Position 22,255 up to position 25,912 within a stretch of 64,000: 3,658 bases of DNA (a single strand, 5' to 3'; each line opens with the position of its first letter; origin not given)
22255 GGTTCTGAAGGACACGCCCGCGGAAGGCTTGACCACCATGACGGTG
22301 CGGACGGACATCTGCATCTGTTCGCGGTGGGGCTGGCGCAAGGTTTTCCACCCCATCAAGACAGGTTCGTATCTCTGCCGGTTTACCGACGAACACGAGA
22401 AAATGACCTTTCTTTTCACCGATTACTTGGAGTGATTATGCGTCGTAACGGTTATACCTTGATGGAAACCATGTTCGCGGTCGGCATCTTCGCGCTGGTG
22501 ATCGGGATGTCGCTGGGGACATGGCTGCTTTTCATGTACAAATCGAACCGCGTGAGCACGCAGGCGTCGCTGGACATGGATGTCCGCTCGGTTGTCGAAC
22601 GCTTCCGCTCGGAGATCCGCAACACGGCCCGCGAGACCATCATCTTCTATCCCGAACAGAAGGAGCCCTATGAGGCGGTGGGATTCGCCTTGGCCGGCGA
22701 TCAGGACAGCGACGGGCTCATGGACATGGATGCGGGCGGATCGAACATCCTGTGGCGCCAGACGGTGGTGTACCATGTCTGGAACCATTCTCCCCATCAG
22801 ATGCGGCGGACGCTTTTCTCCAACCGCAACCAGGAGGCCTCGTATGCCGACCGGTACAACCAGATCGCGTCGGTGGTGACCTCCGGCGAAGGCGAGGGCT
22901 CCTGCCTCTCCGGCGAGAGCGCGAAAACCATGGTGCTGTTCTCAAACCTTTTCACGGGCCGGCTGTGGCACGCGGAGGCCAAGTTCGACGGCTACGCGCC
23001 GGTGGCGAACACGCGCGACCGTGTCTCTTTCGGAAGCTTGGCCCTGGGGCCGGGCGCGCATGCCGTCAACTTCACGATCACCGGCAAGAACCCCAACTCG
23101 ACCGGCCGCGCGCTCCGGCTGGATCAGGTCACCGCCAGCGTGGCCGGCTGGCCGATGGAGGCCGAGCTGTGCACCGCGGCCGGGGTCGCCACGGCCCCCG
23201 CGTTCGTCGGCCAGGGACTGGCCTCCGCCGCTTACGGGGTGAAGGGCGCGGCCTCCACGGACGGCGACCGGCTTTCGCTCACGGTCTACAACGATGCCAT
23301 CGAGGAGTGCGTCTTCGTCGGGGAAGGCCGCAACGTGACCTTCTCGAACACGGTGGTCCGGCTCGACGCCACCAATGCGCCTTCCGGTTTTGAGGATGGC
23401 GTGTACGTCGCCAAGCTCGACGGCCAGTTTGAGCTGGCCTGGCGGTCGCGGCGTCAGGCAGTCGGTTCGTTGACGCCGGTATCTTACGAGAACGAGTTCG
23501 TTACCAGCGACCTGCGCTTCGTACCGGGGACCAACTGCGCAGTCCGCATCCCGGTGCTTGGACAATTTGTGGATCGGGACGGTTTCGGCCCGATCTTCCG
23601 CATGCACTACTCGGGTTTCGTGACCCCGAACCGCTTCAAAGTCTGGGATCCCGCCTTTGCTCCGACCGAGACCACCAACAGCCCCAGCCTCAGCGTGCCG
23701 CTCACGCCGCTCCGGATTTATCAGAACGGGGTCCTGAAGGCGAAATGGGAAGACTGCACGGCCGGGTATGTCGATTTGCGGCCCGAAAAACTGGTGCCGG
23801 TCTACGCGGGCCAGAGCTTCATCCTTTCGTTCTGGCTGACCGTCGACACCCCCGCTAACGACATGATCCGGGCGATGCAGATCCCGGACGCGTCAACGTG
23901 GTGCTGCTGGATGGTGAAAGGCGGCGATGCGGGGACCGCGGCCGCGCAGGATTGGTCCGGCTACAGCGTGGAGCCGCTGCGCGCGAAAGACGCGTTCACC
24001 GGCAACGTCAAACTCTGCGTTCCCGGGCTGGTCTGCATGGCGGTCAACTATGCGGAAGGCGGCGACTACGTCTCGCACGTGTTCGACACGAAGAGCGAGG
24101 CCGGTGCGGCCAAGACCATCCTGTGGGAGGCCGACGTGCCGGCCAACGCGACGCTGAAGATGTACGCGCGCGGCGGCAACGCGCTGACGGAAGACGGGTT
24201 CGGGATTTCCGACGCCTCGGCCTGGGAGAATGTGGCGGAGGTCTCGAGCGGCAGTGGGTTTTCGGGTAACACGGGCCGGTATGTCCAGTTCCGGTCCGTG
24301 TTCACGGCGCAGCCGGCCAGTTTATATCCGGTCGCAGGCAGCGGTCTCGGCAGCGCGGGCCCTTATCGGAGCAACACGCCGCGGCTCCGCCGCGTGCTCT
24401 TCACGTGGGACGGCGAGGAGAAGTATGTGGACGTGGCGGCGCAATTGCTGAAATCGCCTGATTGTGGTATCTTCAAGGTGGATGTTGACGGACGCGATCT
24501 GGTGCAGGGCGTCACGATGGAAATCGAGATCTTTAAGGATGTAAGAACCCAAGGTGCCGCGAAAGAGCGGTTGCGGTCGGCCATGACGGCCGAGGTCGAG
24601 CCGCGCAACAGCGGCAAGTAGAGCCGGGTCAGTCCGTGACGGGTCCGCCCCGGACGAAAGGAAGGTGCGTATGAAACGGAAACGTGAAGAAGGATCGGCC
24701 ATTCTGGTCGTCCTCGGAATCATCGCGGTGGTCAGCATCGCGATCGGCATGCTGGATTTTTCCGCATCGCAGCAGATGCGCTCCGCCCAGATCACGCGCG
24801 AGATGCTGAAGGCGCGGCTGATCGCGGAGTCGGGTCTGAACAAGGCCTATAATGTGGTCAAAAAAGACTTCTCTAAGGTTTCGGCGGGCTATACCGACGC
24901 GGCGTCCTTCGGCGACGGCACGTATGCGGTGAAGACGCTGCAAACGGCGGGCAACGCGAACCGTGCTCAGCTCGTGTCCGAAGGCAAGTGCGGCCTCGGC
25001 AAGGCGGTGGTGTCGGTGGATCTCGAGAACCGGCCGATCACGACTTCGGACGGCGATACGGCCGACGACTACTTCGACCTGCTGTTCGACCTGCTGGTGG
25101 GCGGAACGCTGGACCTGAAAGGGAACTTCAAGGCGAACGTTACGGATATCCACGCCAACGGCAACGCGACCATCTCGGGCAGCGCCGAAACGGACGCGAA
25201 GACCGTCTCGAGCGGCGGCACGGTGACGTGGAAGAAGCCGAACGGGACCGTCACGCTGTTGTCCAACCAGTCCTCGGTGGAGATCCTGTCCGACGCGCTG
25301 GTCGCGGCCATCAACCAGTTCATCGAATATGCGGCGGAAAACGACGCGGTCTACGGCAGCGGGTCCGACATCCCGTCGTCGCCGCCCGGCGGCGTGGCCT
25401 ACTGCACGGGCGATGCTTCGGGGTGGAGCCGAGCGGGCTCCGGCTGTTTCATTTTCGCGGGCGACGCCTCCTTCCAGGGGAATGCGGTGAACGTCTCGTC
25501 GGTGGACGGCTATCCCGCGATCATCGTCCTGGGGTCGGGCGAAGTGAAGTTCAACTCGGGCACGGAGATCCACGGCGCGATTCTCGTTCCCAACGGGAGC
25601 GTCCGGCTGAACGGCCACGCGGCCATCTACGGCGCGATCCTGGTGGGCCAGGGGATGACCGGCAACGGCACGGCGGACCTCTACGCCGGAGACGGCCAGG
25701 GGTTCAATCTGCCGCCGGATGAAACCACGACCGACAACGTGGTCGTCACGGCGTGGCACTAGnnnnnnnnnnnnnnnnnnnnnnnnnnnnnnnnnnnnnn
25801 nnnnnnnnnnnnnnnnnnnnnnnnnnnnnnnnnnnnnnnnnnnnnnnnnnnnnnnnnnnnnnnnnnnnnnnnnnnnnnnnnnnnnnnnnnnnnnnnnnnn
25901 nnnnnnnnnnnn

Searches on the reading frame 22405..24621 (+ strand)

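Call 24: search_protein_families(library=pfam, proteins=[window:22405-24621:+], max_evalue=0.001)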
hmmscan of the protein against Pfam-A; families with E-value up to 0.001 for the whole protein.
window:22405-24621:+ (738 aa): 0 families

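Call 69: search_protein_families(library=pfam, proteins=[window:22438-24621:+], max_evalue=1)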
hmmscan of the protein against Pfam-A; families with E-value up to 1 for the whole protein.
window:22438-24621:+ (727 aa): 1 family
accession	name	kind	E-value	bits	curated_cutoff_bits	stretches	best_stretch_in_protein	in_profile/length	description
PF07963.17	N_methyl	-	0.0012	18.7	21.2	1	2-25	3-26/27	Prokaryotic N-terminal methylation motif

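Call 75: search_protein_families(library=ncbifam, proteins=[window:22438-24621:+], max_evalue=0.01)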
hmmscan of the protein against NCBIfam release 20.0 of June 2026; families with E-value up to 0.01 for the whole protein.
window:22438-24621:+ (727 aa): 1 family
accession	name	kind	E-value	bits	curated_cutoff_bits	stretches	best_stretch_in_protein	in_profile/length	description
NF041013.1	T4P_ComGE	equivalog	0.0045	17.1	49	1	4-30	4-30/83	competence type IV pilus minor pilin ComGE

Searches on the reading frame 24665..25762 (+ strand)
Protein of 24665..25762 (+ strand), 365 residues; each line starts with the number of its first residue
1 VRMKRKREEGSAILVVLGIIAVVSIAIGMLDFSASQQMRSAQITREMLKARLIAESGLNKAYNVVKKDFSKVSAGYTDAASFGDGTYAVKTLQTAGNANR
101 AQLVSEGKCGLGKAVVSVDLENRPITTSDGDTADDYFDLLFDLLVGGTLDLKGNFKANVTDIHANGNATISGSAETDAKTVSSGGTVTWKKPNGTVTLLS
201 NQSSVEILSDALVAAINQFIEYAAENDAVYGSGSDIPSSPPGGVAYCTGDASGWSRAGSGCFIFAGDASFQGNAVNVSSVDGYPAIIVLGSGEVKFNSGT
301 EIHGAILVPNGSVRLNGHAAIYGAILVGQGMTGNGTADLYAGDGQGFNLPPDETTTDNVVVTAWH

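Call 69: search_protein_families(library=pfam, proteins=[window:24665-25762:+], max_evalue=1)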
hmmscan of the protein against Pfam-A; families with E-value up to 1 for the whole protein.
window:24665-25762:+ (365 aa): 2 families
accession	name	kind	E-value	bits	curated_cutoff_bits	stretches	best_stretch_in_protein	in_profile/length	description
PF23981.1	DUF7305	-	0.0059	17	27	1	266-334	101-172/185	Domain of unknown function (DUF7305)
PF14341.11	PilX_N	-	0.097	13.1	25.5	1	12-59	9-51/51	PilX N-terminal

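Call 75: search_protein_families(library=ncbifam, proteins=[window:24665-25762:+], max_evalue=0.01)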
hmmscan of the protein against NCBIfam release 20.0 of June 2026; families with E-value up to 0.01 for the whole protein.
window:24665-25762:+ (365 aa): 1 family
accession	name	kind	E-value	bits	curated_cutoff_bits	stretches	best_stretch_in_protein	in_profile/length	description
NF037980.1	T2SS_GspK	equivalog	0.00032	20.3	130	1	9-72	2-65/307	type II secretion system minor pseudopilin GspK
